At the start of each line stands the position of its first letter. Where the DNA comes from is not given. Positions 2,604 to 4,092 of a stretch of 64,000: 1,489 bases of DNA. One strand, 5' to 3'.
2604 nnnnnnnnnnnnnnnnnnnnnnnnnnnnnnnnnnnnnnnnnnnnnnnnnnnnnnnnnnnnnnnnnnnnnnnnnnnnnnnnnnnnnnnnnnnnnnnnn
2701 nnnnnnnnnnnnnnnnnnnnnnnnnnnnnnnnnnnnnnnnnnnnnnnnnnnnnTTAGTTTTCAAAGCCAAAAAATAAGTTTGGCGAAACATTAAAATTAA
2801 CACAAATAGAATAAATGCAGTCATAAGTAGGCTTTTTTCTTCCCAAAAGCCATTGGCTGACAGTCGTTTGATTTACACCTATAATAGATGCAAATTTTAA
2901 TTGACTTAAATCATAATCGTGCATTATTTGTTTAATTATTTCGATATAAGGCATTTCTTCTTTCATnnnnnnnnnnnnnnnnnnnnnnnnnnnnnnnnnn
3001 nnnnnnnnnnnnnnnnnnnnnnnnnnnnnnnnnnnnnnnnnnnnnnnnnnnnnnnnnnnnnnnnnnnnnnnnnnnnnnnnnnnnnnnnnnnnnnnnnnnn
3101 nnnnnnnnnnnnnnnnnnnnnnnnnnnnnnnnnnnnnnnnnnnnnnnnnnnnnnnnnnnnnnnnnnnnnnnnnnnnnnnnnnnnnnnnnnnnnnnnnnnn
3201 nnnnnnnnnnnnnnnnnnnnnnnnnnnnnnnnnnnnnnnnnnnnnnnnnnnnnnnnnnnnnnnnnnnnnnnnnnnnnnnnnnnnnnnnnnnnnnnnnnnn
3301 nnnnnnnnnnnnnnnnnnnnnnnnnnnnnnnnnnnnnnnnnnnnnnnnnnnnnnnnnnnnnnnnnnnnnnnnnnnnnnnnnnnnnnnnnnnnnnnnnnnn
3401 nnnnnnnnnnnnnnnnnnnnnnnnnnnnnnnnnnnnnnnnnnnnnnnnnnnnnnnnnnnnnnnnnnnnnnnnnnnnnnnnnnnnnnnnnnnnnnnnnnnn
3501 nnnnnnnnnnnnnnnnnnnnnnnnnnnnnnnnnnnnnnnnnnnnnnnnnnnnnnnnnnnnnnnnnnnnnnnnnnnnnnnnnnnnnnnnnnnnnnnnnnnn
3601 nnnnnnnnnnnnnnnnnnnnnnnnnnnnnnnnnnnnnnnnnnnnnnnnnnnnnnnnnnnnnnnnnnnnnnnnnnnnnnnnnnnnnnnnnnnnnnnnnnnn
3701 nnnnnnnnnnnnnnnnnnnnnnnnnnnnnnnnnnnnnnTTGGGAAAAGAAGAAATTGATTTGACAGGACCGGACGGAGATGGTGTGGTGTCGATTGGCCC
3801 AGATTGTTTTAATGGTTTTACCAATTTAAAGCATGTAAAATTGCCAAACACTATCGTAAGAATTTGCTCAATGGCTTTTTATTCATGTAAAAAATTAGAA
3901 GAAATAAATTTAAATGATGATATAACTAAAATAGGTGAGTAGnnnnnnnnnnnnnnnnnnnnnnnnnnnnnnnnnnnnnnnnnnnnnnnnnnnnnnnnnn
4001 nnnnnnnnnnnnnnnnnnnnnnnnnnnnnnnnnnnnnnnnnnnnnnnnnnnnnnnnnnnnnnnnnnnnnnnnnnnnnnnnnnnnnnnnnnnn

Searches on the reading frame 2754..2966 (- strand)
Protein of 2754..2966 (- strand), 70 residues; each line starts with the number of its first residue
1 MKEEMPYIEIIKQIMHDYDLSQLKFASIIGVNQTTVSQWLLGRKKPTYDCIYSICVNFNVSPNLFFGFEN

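Call 8: search_protein_families(library=pfam, proteins=[window:2754-2966:-], max_evalue=0.01)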
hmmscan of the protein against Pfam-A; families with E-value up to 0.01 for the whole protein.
window:2754-2966:- (70 aa): 4 families
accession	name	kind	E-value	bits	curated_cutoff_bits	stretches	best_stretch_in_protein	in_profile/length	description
PF01381.28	HTH_3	-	4.9e-07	30.1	23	1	12-64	2-54/55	Helix-turn-helix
PF12844.13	HTH_19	-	1.7e-06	28.3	30.2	1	11-65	4-58/64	Helix-turn-helix domain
PF13443.12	HTH_26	-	0.00043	20.9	22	1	11-62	2-54/63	Cro/C1-type HTH DNA-binding domain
PF04814.19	HNF-1_N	-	0.0019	19.1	29.7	1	8-41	123-156/175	Hepatocyte nuclear factor 1 (HNF-1), N terminus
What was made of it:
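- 2754..2966 (-): XRE-family (HTH_3) repressor gene, 70 aa. Pfam HTH_3 scores 30.1 bits against a cutoff of 23 (call 8).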

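Call 9: find_encoding_contigs(protein=window:2754-2966:-, flank=6000, max_places=10)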
Protein window:2754-2966:- (70 aa): 1 contig read that carries it; 1 place shown.
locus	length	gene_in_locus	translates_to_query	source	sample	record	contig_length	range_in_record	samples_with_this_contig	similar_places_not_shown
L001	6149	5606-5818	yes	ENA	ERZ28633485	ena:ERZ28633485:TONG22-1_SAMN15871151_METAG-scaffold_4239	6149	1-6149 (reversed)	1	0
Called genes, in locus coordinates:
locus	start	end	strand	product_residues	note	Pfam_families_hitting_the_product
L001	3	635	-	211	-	?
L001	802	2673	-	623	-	PF13589:HATPase_c_3, PF02518:HATPase_c, PF00183:HSP90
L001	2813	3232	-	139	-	PF00011:HSP20, PF17886:ArsA_HSP20 (weak)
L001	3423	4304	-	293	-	PF14397:ATPgrasp_ST (faint), PF02655:ATP-grasp_3, PF08443:RimK, PF07478:Dala_Dala_lig_C (faint), PF02750:Synapsin_C (weak), PF02786:CPSase_L_D2 (weak), PF02955:GSH-S_ATP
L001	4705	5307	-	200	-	-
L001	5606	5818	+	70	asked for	PF12844:HTH_19 (weak), PF01381:HTH_3 (weak)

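Call 14: find_homologous_proteins(query=window:2754-2966:-, max_evalue=0.001)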
Query window:2754-2966:- (70 aa): 395 proteins with E <= 0.001 among 395 candidates; the best 120 are listed.
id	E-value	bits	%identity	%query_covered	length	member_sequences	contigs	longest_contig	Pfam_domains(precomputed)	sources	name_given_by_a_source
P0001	2.4e-40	153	99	100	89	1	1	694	PF12844.14,PF01381.29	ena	-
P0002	2.4e-39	150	96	100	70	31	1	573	PF12844.14,PF01381.29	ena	-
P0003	1.2e-38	148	96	100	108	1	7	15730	PF12844.14,PF01381.29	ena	-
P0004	1.5e-26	109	79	90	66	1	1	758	PF12844.14,PF01381.29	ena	-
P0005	6.0e-26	107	77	94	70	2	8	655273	PF12844.14,PF01381.29,PF04814.20,PF13443.13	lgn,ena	-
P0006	9.2e-24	101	71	94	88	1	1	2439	PF12844.14,PF01381.29,PF13443.13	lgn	-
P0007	1.1e-23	100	68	97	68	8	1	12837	PF12844.14,PF01381.29,PF13443.13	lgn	-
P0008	1.4e-23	100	71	94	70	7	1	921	PF12844.14,PF01381.29,PF13443.13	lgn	-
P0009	2.4e-22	96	68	94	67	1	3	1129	PF12844.14,PF01381.29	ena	-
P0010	1.4e-21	94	73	91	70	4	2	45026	PF12844.14,PF01381.29,PF04814.20,PF13443.13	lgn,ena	-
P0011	1.7e-21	93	69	93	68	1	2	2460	PF12844.14,PF01381.29,PF04814.20,PF13443.13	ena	-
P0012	1.9e-21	93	72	93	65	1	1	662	PF12844.14,PF01381.29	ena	-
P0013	1.9e-21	93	63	96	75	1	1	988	PF12844.14,PF01381.29,PF13560.13,PF13443.13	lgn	-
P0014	2.3e-21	93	70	94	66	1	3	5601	PF12844.14,PF01381.29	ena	-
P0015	3.9e-21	92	67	94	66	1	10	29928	PF12844.14,PF01381.29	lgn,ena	-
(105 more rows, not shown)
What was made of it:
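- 2754..2966 (-): There are 395 homologues of 65-70 aa in Clostridia MAGs (call 14).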

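Call 15: find_encoding_contigs(protein=P0003, flank=6000, max_places=7)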
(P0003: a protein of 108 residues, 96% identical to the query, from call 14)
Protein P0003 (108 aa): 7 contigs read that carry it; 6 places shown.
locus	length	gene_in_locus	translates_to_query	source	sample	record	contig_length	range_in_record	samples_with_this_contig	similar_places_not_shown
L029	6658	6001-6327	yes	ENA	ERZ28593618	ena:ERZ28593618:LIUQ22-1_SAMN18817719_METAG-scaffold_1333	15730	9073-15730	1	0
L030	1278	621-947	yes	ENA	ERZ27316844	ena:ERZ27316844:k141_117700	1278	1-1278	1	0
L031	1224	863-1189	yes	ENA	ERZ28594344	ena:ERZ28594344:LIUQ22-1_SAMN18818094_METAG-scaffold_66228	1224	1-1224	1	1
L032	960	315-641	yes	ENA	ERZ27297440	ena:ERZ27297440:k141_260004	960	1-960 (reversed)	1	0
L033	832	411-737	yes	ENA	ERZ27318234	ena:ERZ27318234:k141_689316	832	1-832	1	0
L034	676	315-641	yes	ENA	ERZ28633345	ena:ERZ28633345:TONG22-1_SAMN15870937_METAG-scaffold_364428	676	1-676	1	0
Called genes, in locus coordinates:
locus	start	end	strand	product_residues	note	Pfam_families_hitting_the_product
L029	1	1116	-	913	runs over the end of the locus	PF00005:ABC_tran, PF02687:FtsX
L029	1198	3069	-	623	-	PF13589:HATPase_c_3, PF25794:SACS (faint), PF02518:HATPase_c (weak), PF00183:HSP90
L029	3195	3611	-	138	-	PF00011:HSP20, PF17886:ArsA_HSP20 (weak)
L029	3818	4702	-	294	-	PF14397:ATPgrasp_ST (faint), PF02655:ATP-grasp_3, PF08443:RimK, PF02786:CPSase_L_D2 (weak), PF02955:GSH-S_ATP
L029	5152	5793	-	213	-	-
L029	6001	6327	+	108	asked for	PF12844:HTH_19, PF01381:HTH_3 (weak)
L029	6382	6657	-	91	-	?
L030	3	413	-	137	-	?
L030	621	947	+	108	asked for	PF12844:HTH_19, PF01381:HTH_3 (weak)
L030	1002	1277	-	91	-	?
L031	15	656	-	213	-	-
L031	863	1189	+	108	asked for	PF12844:HTH_19, PF01381:HTH_3 (weak)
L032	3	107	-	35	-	?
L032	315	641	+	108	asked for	PF12844:HTH_19, PF01381:HTH_3 (weak)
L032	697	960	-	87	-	?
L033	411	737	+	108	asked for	PF12844:HTH_19, PF01381:HTH_3 (weak)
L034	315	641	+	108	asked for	PF12844:HTH_19, PF01381:HTH_3 (weak)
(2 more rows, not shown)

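Call 16: find_encoding_contigs(protein=P0005, flank=5000, max_places=6)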
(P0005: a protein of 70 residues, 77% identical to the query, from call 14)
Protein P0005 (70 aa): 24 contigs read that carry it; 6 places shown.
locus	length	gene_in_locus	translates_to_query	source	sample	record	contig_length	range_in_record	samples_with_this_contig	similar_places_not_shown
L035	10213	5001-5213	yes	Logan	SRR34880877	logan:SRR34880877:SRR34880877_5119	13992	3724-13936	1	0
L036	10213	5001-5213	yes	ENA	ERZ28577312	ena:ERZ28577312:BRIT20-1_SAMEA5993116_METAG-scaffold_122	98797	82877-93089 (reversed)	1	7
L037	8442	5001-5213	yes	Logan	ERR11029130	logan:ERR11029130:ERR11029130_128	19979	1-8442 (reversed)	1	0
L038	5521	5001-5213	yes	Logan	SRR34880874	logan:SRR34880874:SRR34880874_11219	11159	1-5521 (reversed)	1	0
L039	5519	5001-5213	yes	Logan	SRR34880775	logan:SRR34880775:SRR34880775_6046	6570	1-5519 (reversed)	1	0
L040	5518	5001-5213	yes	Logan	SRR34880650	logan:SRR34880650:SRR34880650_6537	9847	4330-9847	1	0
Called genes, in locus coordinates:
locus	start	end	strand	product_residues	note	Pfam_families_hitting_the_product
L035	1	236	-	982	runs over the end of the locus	PF01869:BcrAD_BadFG, PF09989:DUF2229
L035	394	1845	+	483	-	PF01554:MatE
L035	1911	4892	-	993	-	PF09479:Flg_new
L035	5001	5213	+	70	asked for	PF04814:HNF-1_N (weak), PF12844:HTH_19, PF01381:HTH_3, PF13443:HTH_26 (weak)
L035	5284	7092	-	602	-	PF00664:ABC_membrane, PF02463:SMC_N (weak), PF00005:ABC_tran, PF09818:ABC_ATPase (faint)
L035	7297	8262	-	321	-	-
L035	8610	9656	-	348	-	PF23750:RsgI_M (weak)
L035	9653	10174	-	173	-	PF04542:Sigma70_r2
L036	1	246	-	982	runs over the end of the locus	PF01869:BcrAD_BadFG, PF09989:DUF2229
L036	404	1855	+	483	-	PF01554:MatE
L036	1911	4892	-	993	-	-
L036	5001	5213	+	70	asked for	PF04814:HNF-1_N (weak), PF12844:HTH_19, PF01381:HTH_3, PF13443:HTH_26 (weak)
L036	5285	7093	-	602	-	PF00664:ABC_membrane, PF02463:SMC_N, PF00005:ABC_tran, PF09818:ABC_ATPase (faint)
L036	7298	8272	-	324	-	-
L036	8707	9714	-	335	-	PF23750:RsgI_M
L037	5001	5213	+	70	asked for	PF04814:HNF-1_N (weak), PF12844:HTH_19, PF01381:HTH_3, PF13443:HTH_26 (weak)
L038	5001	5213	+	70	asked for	PF04814:HNF-1_N (weak), PF12844:HTH_19, PF01381:HTH_3, PF13443:HTH_26 (weak)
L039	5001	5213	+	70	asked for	PF04814:HNF-1_N (weak), PF12844:HTH_19, PF01381:HTH_3, PF13443:HTH_26 (weak)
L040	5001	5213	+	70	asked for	PF04814:HNF-1_N (weak), PF12844:HTH_19, PF01381:HTH_3, PF13443:HTH_26 (weak)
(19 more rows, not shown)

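Call 26: find_encoding_contigs(protein=P0001, flank=3000, max_places=4)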
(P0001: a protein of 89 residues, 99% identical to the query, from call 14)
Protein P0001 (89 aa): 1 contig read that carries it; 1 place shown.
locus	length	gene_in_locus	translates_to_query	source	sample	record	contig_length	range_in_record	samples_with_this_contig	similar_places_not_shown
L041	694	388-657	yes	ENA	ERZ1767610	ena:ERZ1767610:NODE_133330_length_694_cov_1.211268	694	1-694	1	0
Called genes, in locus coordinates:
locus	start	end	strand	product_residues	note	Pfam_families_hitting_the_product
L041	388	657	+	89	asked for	PF12844:HTH_19 (weak), PF01381:HTH_3 (weak)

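Call 37: list_cluster_members(proteins=[P0002, window:2754-2966:-])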
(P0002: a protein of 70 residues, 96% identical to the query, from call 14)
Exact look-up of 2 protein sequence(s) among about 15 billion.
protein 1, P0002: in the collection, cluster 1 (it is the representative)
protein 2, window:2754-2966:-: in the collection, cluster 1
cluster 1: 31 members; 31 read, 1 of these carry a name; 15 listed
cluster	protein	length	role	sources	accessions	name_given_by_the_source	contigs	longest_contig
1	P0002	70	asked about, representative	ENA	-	-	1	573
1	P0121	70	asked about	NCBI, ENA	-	-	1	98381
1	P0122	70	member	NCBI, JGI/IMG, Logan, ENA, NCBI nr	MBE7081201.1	MAG: helix-turn-helix transcriptional regulator [Clostridiales bacterium] | helix-turn-helix transcriptional regulator [Clostridiales bacterium]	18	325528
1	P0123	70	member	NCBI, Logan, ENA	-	-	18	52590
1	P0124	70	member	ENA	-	-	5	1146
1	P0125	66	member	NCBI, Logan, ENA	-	-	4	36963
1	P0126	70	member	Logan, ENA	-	-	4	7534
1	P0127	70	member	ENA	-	-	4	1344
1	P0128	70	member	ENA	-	-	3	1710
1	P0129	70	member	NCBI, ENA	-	-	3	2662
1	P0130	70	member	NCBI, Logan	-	-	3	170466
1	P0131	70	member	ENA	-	-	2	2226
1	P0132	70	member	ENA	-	-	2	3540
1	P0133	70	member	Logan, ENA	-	-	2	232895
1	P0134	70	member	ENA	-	-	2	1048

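Call 38: find_encoding_contigs(protein=P0122, flank=6000, max_places=8)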
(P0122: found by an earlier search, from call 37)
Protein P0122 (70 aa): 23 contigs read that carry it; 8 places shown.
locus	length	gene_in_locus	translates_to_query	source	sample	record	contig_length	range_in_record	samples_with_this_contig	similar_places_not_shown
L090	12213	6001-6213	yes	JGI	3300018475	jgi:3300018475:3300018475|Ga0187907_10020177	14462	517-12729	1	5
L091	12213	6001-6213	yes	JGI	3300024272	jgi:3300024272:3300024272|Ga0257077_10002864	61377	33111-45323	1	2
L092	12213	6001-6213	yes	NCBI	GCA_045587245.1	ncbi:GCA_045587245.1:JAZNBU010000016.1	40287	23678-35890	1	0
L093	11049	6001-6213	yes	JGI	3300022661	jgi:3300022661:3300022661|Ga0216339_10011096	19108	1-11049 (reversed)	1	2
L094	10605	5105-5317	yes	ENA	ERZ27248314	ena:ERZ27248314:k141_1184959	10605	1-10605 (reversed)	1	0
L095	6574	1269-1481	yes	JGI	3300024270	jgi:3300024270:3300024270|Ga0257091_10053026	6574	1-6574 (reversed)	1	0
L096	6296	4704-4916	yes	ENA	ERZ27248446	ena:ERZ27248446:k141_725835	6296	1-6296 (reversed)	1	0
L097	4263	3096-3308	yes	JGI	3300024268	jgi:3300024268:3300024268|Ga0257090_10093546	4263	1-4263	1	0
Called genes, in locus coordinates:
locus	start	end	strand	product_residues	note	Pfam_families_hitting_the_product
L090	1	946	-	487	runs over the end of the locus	?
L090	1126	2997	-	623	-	PF13589:HATPase_c_3, PF02518:HATPase_c, PF00183:HSP90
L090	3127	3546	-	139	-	PF00011:HSP20, PF17886:ArsA_HSP20 (weak)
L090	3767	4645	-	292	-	PF14397:ATPgrasp_ST (faint), PF02655:ATP-grasp_3, PF08443:RimK, PF02786:CPSase_L_D2 (weak), PF02955:GSH-S_ATP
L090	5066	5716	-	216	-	-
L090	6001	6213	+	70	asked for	PF12844:HTH_19, PF01381:HTH_3 (weak)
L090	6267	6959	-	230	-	PF04973:NMN_transporter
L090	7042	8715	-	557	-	PF01268:FTHFS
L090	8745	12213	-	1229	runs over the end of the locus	PF18072:FGAR-AT_linker, PF02769:AIRS_C, PF13507:GATase_5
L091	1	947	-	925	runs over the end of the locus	PF00005:ABC_tran, PF02687:FtsX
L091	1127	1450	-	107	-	PF00183:HSP90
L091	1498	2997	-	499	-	PF02518:HATPase_c, PF13589:HATPase_c_3, PF00183:HSP90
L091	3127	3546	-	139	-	PF00011:HSP20, PF17886:ArsA_HSP20 (weak)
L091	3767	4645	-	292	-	PF14397:ATPgrasp_ST (faint), PF02655:ATP-grasp_3, PF08443:RimK, PF02786:CPSase_L_D2 (weak), PF02955:GSH-S_ATP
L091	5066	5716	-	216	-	-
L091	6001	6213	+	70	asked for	PF12844:HTH_19, PF01381:HTH_3 (weak)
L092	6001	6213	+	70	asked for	PF12844:HTH_19, PF01381:HTH_3 (weak)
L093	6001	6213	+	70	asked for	PF12844:HTH_19, PF01381:HTH_3 (weak)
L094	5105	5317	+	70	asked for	PF12844:HTH_19, PF01381:HTH_3 (weak)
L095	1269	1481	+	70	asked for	PF12844:HTH_19, PF01381:HTH_3 (weak)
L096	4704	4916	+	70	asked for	PF12844:HTH_19, PF01381:HTH_3 (weak)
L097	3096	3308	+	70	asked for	PF12844:HTH_19, PF01381:HTH_3 (weak)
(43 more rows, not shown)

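Call 39: find_encoding_contigs(protein=P0129, flank=6000, max_places=4)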
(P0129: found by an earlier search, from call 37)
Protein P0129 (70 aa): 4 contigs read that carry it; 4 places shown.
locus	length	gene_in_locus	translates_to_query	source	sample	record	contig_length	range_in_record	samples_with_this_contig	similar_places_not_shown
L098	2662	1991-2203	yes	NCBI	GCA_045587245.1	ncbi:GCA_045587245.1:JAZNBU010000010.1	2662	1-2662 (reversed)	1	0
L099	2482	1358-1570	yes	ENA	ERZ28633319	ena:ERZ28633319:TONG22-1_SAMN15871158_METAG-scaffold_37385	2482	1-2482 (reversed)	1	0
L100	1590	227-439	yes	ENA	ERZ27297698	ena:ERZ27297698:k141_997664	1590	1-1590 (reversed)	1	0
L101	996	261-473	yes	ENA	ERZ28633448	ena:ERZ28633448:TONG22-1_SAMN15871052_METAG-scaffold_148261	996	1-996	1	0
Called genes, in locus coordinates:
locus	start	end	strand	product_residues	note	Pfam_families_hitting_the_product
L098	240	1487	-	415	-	PF00929:RNase_T, PF00533:BRCT (weak)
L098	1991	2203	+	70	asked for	PF12844:HTH_19 (weak), PF01381:HTH_3 (weak)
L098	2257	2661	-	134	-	?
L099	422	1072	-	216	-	-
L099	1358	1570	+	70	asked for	PF12844:HTH_19 (weak), PF01381:HTH_3 (weak)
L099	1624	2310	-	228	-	PF04973:NMN_transporter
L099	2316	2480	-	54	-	?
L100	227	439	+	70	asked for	PF12844:HTH_19 (weak), PF01381:HTH_3 (weak)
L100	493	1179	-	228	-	PF04973:NMN_transporter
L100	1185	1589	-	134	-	?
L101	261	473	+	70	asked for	PF12844:HTH_19 (weak), PF01381:HTH_3 (weak)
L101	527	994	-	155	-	?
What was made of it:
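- Canonical and array alleles occur in one MAG assembly, GCA_045587245.1 (contig 16 versus contig 10, calls 38, 39).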

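Call 48: search_solved_structures(query=window:2754-2966:-, max_evalue=0.01, show_alignments=2)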
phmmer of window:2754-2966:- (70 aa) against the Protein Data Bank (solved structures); distinct sequences matched with E-value up to 0.01: 3.
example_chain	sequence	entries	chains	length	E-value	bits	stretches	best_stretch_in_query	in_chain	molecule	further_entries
2p5t_A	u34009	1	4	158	4.2e-05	27.3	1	11-61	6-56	Putative transcriptional regulator PezA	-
3b7h_A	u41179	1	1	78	0.00024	24.9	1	10-68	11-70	Prophage Lp1 protein 11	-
3cec_A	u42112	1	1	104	0.0023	21.8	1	9-66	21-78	Putative antidote protein of plasmid maintenance system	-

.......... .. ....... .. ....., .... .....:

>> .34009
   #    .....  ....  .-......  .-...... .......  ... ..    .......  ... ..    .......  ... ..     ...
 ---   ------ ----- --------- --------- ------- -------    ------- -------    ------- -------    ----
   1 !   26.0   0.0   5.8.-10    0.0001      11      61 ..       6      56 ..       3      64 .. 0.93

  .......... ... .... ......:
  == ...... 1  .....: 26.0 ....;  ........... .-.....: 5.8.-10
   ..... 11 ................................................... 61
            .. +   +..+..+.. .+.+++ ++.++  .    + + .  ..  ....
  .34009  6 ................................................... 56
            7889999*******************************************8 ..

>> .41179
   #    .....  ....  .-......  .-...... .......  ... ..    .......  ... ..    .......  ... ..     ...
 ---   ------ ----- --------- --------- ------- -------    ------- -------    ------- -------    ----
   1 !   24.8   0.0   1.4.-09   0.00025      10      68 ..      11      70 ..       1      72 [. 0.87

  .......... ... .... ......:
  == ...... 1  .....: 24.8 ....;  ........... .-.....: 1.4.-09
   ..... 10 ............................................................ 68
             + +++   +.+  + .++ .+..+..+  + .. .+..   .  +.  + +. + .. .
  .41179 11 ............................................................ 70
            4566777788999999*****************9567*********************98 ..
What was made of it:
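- On XRE / Cro-C1-type HTH transcription regulators with a local palindromic operator: PDB hits are to XRE-fold proteins (call 48).
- Closest known: HTH antitoxins of the PezA/HigA type. Same: The HTH domain resembles the PezA N-terminal domain (2p5t, E = 4e-5) and a HigA-like antidote (3cec) (call 48).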

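Call 50: search_protein_families(library=pfam, proteins=[L090:5066-5716:-, L001:4705-5307:-], max_evalue=0.01)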
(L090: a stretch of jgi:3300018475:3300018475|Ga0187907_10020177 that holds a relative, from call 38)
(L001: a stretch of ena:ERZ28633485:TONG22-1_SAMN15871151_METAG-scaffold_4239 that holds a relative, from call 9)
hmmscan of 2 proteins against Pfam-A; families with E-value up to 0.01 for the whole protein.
L090:5066-5716:- (216 aa): 1 family
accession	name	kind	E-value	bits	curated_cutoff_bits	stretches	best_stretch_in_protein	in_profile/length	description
PF03169.20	OPT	-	0.0027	16.9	25.8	1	44-162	280-405/623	OPT oligopeptide transporter protein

L001:4705-5307:- (200 aa): 0 families

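Call 51: search_protein_families(library=padloc, proteins=[window:2754-2966:-], max_evalue=0.001)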
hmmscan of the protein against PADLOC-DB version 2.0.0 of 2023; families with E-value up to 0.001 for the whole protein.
window:2754-2966:- (70 aa): 7 families
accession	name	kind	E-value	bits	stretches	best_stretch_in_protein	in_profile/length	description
PDLC03951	RmrA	-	1.3e-06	25.7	1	11-66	13-68/400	-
PDLC02926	HTH_VI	-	1.6e-06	26.3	1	9-68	4-63/92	-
PDLC03947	RmrA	-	0.00019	18.4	1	10-66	15-71/383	-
PDLC03948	RmrA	-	0.00021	18.3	1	13-66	15-68/397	-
PDLC04758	PDC-M64B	-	0.00047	18.6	1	9-57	33-81/123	-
PDLC03956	RmrA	-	0.00073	16.7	1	21-66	24-69/399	-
PDLC03954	RmrA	-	0.00081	16.4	1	20-66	24-70/380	-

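Call 58: find_encoding_contigs(protein=P0132, flank=4000, max_places=4)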
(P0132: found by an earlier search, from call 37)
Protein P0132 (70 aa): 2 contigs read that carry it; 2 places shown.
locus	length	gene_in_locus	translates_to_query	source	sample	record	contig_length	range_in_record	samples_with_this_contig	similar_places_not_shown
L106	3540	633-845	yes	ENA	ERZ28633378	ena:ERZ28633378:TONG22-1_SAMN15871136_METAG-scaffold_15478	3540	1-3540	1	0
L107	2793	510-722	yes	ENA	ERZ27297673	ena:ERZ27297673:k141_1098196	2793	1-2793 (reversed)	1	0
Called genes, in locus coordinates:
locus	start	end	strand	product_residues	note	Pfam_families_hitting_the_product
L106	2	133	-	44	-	?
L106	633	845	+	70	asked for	PF12844:HTH_19 (weak), PF01381:HTH_3 (weak)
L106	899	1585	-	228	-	PF04973:NMN_transporter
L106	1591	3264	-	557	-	PF01268:FTHFS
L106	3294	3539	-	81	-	?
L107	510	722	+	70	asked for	PF12844:HTH_19 (weak), PF01381:HTH_3 (weak)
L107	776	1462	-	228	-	PF04973:NMN_transporter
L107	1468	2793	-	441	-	?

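Call 59: find_encoding_contigs(protein=P0131, flank=4000, max_places=4)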
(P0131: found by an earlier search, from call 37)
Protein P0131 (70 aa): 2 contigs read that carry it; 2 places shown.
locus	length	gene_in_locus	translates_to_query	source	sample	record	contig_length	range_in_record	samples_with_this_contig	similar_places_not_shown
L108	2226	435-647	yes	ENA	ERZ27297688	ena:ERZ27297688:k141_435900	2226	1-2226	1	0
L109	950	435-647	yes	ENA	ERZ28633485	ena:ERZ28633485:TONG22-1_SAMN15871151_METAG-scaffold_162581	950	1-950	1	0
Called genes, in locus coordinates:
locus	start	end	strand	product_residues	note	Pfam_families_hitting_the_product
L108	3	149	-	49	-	?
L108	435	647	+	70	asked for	PF12844:HTH_19, PF01381:HTH_3 (weak)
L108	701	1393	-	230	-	PF04973:NMN_transporter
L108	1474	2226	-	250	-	?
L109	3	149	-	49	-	?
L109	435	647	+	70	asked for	PF12844:HTH_19, PF01381:HTH_3 (weak)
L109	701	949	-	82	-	?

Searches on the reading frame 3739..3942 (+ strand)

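Call 8: search_protein_families(library=pfam, proteins=[window:3739-3942:+], max_evalue=0.01)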
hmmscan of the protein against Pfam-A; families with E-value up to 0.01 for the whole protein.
window:3739-3942:+ (67 aa): 3 families
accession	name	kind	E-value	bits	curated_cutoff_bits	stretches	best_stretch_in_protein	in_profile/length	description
PF13306.12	LRR_5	-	1.3e-12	48.1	27.7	1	15-67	21-72/127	BspA type Leucine rich repeat region (6 copies)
PF13855.12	LRR_8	-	0.00016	21.8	27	1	16-60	13-58/61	Leucine rich repeat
PF12799.13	LRR_4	-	0.0031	18.1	27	0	28-65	1-39/44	Leucine Rich repeats (2 copies)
